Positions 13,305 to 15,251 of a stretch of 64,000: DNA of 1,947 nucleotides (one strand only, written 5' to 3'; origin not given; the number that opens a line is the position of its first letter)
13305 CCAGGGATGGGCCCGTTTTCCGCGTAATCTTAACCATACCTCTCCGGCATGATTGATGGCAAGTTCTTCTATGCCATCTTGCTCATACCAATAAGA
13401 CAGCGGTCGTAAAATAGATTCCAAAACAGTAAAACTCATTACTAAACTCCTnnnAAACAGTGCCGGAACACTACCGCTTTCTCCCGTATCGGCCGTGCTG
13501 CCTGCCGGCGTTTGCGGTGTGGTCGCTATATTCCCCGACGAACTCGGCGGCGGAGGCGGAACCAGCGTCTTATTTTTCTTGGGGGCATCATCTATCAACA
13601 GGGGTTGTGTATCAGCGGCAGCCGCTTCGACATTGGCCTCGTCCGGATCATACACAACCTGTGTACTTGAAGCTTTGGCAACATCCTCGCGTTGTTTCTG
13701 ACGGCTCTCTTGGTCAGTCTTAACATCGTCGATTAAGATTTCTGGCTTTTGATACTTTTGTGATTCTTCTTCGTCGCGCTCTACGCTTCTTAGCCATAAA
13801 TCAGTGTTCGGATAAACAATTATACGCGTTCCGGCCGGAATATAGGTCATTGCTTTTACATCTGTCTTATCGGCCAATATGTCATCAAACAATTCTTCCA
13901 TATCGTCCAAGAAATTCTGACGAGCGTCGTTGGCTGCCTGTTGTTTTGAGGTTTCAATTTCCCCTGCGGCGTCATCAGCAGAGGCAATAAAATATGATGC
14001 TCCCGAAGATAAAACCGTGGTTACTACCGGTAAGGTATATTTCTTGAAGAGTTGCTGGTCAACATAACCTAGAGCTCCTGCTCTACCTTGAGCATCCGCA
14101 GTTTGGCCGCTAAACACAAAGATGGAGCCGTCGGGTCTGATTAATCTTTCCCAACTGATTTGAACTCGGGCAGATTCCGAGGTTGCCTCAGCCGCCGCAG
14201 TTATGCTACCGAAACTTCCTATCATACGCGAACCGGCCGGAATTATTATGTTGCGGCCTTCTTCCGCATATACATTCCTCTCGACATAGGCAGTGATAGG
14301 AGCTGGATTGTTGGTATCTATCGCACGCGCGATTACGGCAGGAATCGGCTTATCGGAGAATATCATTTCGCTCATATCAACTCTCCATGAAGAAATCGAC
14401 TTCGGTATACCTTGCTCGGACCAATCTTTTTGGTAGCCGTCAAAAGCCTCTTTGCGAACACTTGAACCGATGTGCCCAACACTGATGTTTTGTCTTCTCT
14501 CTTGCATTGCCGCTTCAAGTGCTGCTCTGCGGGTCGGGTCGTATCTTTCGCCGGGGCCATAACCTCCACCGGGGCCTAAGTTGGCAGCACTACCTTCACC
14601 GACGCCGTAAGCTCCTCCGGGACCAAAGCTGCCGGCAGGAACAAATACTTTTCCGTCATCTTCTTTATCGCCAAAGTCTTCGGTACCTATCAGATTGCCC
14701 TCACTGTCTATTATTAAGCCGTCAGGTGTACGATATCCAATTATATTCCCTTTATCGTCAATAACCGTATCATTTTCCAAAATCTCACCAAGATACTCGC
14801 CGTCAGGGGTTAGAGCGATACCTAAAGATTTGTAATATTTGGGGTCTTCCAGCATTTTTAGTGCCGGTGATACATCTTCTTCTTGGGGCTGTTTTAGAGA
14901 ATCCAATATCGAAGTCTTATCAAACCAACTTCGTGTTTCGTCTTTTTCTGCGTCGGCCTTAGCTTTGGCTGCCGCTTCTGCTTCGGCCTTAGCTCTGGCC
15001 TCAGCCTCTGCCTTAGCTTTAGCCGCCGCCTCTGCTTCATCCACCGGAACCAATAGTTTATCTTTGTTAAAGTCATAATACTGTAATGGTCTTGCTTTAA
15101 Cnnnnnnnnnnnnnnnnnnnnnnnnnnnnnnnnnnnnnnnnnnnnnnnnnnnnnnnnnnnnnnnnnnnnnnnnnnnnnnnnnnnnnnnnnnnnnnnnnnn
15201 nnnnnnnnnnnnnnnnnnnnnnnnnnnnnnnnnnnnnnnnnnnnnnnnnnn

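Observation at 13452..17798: VirB10 with about 900 aa of novel beta-hairpin repeats and a TolA-like helix inserted between anchor and barrel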

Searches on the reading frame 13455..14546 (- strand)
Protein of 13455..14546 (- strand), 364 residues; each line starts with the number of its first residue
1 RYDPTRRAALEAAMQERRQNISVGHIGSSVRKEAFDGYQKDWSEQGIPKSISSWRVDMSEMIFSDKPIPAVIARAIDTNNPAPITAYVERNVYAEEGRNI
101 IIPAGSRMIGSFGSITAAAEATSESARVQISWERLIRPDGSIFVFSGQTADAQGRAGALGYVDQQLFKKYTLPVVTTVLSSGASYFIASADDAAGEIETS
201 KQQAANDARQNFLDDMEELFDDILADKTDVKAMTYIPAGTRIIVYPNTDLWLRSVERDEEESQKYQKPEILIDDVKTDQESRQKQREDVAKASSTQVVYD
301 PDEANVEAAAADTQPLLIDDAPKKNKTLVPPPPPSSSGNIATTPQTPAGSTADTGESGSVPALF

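Call 48: search_protein_representatives(protein=window:13455-14546:-)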
Query: 364 residues. Proteins with E-value up to 0.001 (for the whole library): 4601; up to 1e-10: 1167; up to 1e-30: 103. The best 150 are listed.
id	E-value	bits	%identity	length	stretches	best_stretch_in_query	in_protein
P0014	1.5e-187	639.2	82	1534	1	1-364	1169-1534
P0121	5.4e-164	561.8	72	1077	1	1-364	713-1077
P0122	9.8e-160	547.8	75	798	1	1-364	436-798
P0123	2.3e-125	434.8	58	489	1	1-356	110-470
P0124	7.5e-123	426.5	58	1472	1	1-364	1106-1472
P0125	1.3e-119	415.9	57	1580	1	1-359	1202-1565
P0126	5.0e-106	371.2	56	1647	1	1-364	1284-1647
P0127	8.2e-106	370.5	53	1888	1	1-364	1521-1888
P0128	1.2e-103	363.4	57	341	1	39-355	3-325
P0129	4.1e-102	358.4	55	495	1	1-360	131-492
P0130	8.0e-97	341.0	54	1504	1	1-346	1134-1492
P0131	1.9e-94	333.2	51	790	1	1-345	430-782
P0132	3.3e-92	325.8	52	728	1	1-358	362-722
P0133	1.0e-89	317.6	52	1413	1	1-351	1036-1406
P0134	1.2e-84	300.9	48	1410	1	1-364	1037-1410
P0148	1.1e-60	222.2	50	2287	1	37-262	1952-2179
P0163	4.0e-56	207.2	47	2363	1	34-261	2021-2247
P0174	3.0e-53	197.7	42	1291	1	3-263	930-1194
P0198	7.4e-37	143.8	33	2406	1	12-297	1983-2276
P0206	6.9e-35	137.4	36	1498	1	31-263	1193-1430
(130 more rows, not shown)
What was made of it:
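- Closest known: Canonical VirB10/TrbI/ComB10. Different: The canonical proteins are 380-630 aa, with an N-terminal TM anchor and a Pro-rich linker in one chain (lengths in call 48).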

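Call 49: search_protein_families(library=pfam, proteins=[P0148, P0163, P0198, P0174, P0206], max_evalue=0.001)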
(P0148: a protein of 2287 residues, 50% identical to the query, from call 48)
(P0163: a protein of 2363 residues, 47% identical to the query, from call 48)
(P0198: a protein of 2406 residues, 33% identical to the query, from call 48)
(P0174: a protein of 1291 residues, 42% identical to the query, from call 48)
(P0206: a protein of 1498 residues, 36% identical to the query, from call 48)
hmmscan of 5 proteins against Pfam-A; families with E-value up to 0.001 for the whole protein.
P0148 (2287 aa): 5 families
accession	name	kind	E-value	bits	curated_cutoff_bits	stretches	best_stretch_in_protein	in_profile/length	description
PF21785.3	Bflower_2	-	1.4e-87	289.4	38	11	664-747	26-96/112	5-fold beta-flower protein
PF03743.19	TrbI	-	2e-29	103.3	35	1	1977-2169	2-188/188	Bacterial conjugation TrbI-like protein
PF21784.3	Bflower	-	5.8e-28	98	25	2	749-808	5-63/116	4-fold beta flower protein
PF12396.14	DUF3659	-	2.1e-20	72.8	24.8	0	895-947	7-55/61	Protein of unknown function (DUF3659)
PF05593.20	RHS_repeat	-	1.5e-06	28.9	22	0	781-813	1-37/38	RHS Repeat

P0163 (2363 aa): 4 families
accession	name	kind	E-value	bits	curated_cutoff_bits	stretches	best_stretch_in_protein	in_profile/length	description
PF21785.3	Bflower_2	-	2.8e-91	301.4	38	10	569-655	12-93/112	5-fold beta-flower protein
PF03743.19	TrbI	-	2.1e-30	106.4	35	1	2046-2238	2-188/188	Bacterial conjugation TrbI-like protein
PF12396.14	DUF3659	-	4.3e-27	94.2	24.8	2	1824-1875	10-57/61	Protein of unknown function (DUF3659)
PF21784.3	Bflower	-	2e-21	77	25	2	1828-1874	3-48/116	4-fold beta flower protein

P0198 (2406 aa): 5 families
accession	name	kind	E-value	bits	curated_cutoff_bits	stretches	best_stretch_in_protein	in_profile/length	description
PF21785.3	Bflower_2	-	4.5e-67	223.4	38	7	792-884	7-94/112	5-fold beta-flower protein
PF03743.19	TrbI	-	2.1e-27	96.7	35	1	2032-2227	2-186/188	Bacterial conjugation TrbI-like protein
PF21784.3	Bflower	-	8.8e-14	52.3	25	0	877-939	5-65/116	4-fold beta flower protein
PF12396.14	DUF3659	-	3.5e-10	40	24.8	0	1858-1919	7-55/61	Protein of unknown function (DUF3659)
PF22692.1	LlgE_F_G_D1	-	0.0009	19.8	27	0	1833-1882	25-63/64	Flagellar hook protein FlgE/F/G D1 domain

P0174 (1291 aa): 4 families
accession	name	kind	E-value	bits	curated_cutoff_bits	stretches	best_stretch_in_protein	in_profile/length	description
PF21785.3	Bflower_2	-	4.6e-45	152.5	38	5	112-189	22-96/112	5-fold beta-flower protein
PF03743.19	TrbI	-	2.5e-30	106.2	35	1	990-1183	2-188/188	Bacterial conjugation TrbI-like protein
PF21784.3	Bflower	-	1.1e-16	61.7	25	0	96-153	6-61/116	4-fold beta flower protein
PF12396.14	DUF3659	-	1.4e-16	60.5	24.8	0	82-139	3-56/61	Protein of unknown function (DUF3659)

P0206 (1498 aa): 4 families
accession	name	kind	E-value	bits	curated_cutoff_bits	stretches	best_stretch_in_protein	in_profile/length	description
PF21785.3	Bflower_2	-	6.5e-53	177.8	38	7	310-409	3-96/112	5-fold beta-flower protein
PF03743.19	TrbI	-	2.6e-24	86.6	35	1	1222-1412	2-182/188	Bacterial conjugation TrbI-like protein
PF12396.14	DUF3659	-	1.5e-16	60.4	24.8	0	829-879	11-57/61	Protein of unknown function (DUF3659)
PF21784.3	Bflower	-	4.4e-15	56.5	25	0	765-824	4-61/116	4-fold beta flower protein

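Call 52: find_homologous_proteins(query=P0148, max_evalue=1e-20)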
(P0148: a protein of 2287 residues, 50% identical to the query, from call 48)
Query P0148 (2287 aa): 263 proteins with E <= 1e-20 among 8000 candidates; the best 120 are listed.
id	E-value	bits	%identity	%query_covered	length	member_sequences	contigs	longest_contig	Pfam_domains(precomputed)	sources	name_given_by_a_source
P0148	0.0e+0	5034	100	100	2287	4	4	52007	PF21784.4,PF05593.20,PF12396.15,PF21785.4,PF03743.20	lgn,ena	-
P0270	0.0e+0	4432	86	100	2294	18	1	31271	PF21784.4,PF05593.20,PF12396.15,PF21785.4,PF03743.20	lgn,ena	-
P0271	0.0e+0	3300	58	100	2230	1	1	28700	PF21784.4,PF12396.15,PF21785.4,PF03743.20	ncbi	-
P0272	0.0e+0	3176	58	100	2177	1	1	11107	PF21784.4,PF12396.15,PF21785.4,PF03743.20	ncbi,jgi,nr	ncbi:MAG: hypothetical protein LBU87_01335 [Lactobacillales bacterium]|jgi:type IV secretory pathway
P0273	0.0e+0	2753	49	86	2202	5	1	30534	PF21784.4,PF12396.15,PF21785.4,PF03743.20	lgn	-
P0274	0.0e+0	2635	51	100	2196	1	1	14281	PF21784.4,PF21785.4,PF03743.20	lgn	-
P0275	0.0e+0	2579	38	100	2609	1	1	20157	PF21784.4,PF12396.15,PF21785.4,PF03743.20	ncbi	-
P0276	0.0e+0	2574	46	84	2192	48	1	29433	PF21784.4,PF21785.4,PF03743.20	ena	-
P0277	0.0e+0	2557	50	100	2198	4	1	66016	PF21784.4,PF12396.15,PF21785.4,PF03743.20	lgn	-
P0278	0.0e+0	2555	42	100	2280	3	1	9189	PF21784.4,PF12396.15,PF21785.4,PF03743.20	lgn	-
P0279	0.0e+0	2551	47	100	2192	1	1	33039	PF21784.4,PF12396.15,PF21785.4,PF03743.20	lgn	-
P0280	0.0e+0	2532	46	99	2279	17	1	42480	PF21784.4,PF12396.15,PF21785.4,PF03743.20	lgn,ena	-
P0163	0.0e+0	2530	41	100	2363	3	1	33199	PF21784.4,PF12396.15,PF21785.4,PF03743.20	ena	-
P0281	0.0e+0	2525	45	100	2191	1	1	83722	PF21784.4,PF21785.4,PF03743.20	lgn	-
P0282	0.0e+0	2521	47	85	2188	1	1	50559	PF21784.4,PF12396.15,PF21785.4,PF03743.20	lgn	-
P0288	0.0e+0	2441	45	100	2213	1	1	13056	PF21784.4,PF12396.15,PF21785.4,PF03743.20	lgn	-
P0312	0.0e+0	2213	46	100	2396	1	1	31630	PF21784.4,PF05593.20,PF12396.15,PF21785.4,PF03743.20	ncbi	-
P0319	0.0e+0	2178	42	100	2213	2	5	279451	PF21784.4,PF12396.15,PF21785.4,PF03743.20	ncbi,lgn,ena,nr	ncbi:MAG: DUF3659 domain-containing protein [Alphaproteobacteria bacterium]|nr:DUF3659 domain-contai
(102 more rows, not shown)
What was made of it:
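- At least 120 clusters of single-chain forms exist (call 52).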

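Call 53: find_encoding_contigs(protein=P0319, flank=10000, max_places=2)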
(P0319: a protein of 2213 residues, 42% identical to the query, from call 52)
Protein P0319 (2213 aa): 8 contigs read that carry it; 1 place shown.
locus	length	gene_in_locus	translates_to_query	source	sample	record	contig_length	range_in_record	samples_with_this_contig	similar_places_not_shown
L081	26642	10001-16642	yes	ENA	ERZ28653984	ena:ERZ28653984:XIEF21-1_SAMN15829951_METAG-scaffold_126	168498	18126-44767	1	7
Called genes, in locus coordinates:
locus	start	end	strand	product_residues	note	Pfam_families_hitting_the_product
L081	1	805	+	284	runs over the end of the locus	PF00763:THF_DHG_CYH, PF02882:THF_DHG_CYH_C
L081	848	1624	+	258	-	PF07195:FliD_C (weak)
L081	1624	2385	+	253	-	-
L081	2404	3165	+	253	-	-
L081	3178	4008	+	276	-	-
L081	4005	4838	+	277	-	-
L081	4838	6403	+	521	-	-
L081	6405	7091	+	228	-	PF04335:VirB8 (weak)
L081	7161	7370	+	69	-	-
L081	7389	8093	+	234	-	PF04335:VirB8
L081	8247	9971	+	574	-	PF03524:CagX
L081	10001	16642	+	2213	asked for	PF21784:Bflower (faint), PF21785:Bflower_2 (weak), PF12396:DUF3659 (weak), PF03743:TrbI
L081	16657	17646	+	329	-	PF00437:T2SSE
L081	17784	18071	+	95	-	-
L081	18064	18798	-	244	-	PF08534:Redoxin, PF00578:AhpC-TSA, PF10417:1-cysPrx_C (weak)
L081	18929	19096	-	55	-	PF00471:Ribosomal_L33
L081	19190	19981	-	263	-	-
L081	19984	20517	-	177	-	PF14316:DUF4381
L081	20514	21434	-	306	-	PF01882:DUF58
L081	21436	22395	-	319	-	PF20030:bpMoxR, PF07726:AAA_3, PF07728:AAA_5, PF17863:AAA_lid_2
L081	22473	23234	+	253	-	-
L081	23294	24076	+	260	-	PF02673:BacA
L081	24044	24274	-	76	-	PF13467:RHH_4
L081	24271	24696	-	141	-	PF04386:SspB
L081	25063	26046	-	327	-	PF02536:mTERF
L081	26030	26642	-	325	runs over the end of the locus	PF02536:mTERF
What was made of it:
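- Locus L081 reads VirB8-VirB8-VirB9-2213-aa VirB10-VirB11 with no separate partner (call 53).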

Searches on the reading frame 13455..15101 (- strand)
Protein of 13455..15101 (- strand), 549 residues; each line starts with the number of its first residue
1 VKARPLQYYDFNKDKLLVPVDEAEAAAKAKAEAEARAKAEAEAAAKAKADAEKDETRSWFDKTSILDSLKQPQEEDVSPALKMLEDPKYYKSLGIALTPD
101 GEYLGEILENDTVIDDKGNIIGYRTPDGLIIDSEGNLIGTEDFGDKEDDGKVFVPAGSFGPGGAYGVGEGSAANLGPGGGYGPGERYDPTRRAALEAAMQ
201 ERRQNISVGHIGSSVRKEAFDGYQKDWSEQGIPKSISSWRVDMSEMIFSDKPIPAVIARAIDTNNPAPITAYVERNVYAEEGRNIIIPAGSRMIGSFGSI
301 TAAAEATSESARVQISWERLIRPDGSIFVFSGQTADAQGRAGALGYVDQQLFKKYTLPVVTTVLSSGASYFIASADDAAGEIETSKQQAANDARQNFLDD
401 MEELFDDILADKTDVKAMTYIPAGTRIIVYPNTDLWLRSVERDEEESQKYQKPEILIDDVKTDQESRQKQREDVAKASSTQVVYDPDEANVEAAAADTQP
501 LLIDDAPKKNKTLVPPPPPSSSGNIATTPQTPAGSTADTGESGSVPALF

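Call 40: predict_structure(alignment_id=A3)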
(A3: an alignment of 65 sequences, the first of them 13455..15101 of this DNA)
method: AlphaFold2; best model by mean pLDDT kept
length: 549 residues; sequences in the alignment: 65
mean_pLDDT: 50.2   pTM: 0.27
mean pLDDT of the five models: 50.2, 49.7, 48.2, 47.2, 45.3
residues with pLDDT >= 90: 46; 70-90: 33; 50-70: 132; < 50: 338
segments of 3 or more residues with pLDDT < 50: 1-3, 5-20, 53-78, 146-187, 202-285, 301-313, 333-374, 376-382, 412-414, 426-444, 452-459, 478-549
pLDDT, mean of each block of 10 residues (from residue 1): 42 40 67 76 66 46 40 42 56 91 94 94 94 94 57 33 37 38 44 62 38 36 40 33 33 27 28 27 52 65 37 58 69 41 33 40 41 44 54 64 61 55 50 36 50 45 62 56 40 36 36 40 39 41 39
secondary structure, 60 per line:
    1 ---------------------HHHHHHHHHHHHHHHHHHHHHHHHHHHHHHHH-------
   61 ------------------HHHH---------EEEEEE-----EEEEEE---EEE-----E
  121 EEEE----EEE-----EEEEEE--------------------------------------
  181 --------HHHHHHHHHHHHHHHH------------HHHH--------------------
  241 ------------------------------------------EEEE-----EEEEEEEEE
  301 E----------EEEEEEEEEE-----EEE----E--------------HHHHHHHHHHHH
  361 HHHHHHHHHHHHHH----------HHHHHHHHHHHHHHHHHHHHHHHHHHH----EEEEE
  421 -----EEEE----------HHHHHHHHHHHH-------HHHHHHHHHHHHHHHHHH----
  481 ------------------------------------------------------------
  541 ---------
elements in order: H22-53 H79-82 E92-97 E103-108 E112-114 E120-124 E129-131 E137-142 H189-204 H217-220 E283-286 E292-301 E312-321 E327-329 H349-374 H385-411 E416-420 E426-429 H440-451 H459-476
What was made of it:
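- On VirB10/TrbI: AF2 predicts two long helices at about aa 1248-1310, but at pLDDT 33-64 (call 40).
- The C-terminal-domain model was poor (pLDDT 50, call 40).
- Tried and rejected: The AF2 model of aa 900-1448 was poor (pLDDT 50, pTM 0.27, call 40).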
